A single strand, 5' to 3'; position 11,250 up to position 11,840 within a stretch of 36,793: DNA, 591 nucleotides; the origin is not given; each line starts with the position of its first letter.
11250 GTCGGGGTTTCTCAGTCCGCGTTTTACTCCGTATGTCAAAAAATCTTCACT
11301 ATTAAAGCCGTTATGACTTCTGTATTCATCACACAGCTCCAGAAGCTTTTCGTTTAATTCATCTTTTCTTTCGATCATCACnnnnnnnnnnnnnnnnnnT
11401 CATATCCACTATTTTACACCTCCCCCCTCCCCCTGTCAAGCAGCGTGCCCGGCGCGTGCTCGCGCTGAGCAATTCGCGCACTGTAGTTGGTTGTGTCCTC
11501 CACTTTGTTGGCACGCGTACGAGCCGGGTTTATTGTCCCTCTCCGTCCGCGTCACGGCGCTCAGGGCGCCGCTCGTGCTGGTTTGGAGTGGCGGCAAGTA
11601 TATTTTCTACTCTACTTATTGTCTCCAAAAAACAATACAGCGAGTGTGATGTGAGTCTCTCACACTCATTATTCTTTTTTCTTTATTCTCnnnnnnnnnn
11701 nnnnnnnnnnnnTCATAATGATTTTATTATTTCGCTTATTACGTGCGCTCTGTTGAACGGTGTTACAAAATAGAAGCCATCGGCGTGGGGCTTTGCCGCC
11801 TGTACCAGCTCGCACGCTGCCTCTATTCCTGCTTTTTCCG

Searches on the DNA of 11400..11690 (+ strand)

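Call 36: search_rna_families(sources=[L036, L037, L038, L039, L040, L041], threshold=gathering)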
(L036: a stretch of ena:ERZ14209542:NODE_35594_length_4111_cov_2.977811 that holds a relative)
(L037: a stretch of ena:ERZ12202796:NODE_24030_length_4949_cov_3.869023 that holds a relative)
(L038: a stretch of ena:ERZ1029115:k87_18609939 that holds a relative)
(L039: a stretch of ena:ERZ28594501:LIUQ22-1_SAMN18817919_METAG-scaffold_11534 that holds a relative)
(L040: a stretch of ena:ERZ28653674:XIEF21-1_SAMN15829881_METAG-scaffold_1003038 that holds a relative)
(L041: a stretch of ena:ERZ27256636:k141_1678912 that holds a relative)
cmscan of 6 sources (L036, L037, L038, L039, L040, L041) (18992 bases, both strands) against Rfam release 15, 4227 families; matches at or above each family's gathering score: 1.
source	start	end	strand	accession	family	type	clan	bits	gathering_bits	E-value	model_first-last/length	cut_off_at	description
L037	4481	4594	-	RF00050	FMN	Cis-reg; riboswitch;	-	114.9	66.2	1.4e-26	1-138/138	no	FMN riboswitch aptamer (RFN element)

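Call 66: search_dna_similar(query=window:11400-11690:-, collection=plasmids, mode=distant, max_evalue=0.001, max_rows=10)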
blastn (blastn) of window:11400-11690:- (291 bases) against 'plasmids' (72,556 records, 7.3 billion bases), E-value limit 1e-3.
No match.

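Call 67: search_dna_similar(query=window:11400-11690:-, collection=phages, mode=distant, max_evalue=0.001, max_rows=10)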
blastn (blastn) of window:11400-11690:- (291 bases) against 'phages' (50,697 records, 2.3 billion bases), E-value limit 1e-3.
No match.

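Call 82: build_rna_model(alignment_id=A9, structure=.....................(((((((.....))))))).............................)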
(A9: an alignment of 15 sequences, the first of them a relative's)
Model R1 built from alignment A9 (15 sequences, 69 columns); structure: as given.
model positions 68; base pairs 7; branch points 0; effective number of sequences 3.61; information 0.826 bits per position. Calibrated on 0.2 Mb of random sequence (short: E-values are rough).
structure used (alignment columns):
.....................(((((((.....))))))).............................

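Call 83: build_rna_model(alignment_id=A9, structure=none)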
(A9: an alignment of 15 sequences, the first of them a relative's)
Model R2 built from alignment A9 (15 sequences, 69 columns); structure: none (sequence only).
model positions 68; base pairs 0; branch points 0; effective number of sequences 5.53; information 0.826 bits per position. No base pairs: searches with it score sequence only.

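Call 84: search_with_rna_model(model_id=R1, source=window, max_evalue=1, filters=off)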
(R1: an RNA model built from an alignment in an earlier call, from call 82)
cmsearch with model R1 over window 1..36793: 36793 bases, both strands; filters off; matches with E-value up to 1: 13.
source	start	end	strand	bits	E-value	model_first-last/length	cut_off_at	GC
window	25270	25337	+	88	7.7e-20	1-68/68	no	0.53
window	11525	11592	-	86.7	1.5e-19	1-68/68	no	0.68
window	16955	17022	+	86.1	2.3e-19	1-68/68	no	0.57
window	25039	25107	-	83.4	1.1e-18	1-68/68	no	0.64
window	2820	2887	+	82.4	1.8e-18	1-68/68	no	0.53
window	36639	36707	-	79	1.3e-17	1-68/68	no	0.64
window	21348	21415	-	76.5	5.5e-17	1-68/68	no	0.51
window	29330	29396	-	75.5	9.4e-17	1-68/68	no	0.63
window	29560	29628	+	74.6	1.6e-16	1-68/68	no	0.55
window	6396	6465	-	67.4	1e-14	1-68/68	no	0.53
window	6629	6696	+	65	4e-14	1-68/68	no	0.51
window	16678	16744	-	64.3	6e-14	1-68/68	no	0.58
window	23443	23493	-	15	0.11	1-68/68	no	0.33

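Call 85: search_with_rna_model(model_id=R2, source=window, max_evalue=1, filters=off)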
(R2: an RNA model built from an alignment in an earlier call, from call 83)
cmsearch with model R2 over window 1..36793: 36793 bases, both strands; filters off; matches with E-value up to 1: 16.
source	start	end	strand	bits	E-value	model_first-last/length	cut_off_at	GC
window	11526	11591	-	73.6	4.2e-22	2-67/68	-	0.67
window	25271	25337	+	70.3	4.5e-21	2-68/68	-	0.54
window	16957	17022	+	69.1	1.1e-20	3-68/68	-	0.59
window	25040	25106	-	67.5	3.4e-20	2-67/68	-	0.64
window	2823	2887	+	64.1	3.8e-19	4-68/68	-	0.55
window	36640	36706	-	63.6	5.5e-19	2-67/68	-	0.63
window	29330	29395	-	61.6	2.3e-18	2-68/68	-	0.64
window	29561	29628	+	58.2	2.7e-17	2-68/68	-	0.56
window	21348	21414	-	57.6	4.3e-17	2-68/68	-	0.52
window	16679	16738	-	54.7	3.4e-16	7-67/68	-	0.6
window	6630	6695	+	51.8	2.6e-15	2-67/68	-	0.52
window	6402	6464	-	47.6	5.4e-14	2-63/68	-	0.52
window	2725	2755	+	12.4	0.0054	2-31/68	-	0.48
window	35287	35305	+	7.2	0.23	12-29/68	-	0.79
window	31156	31185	+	5.9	0.55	26-55/68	-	0.63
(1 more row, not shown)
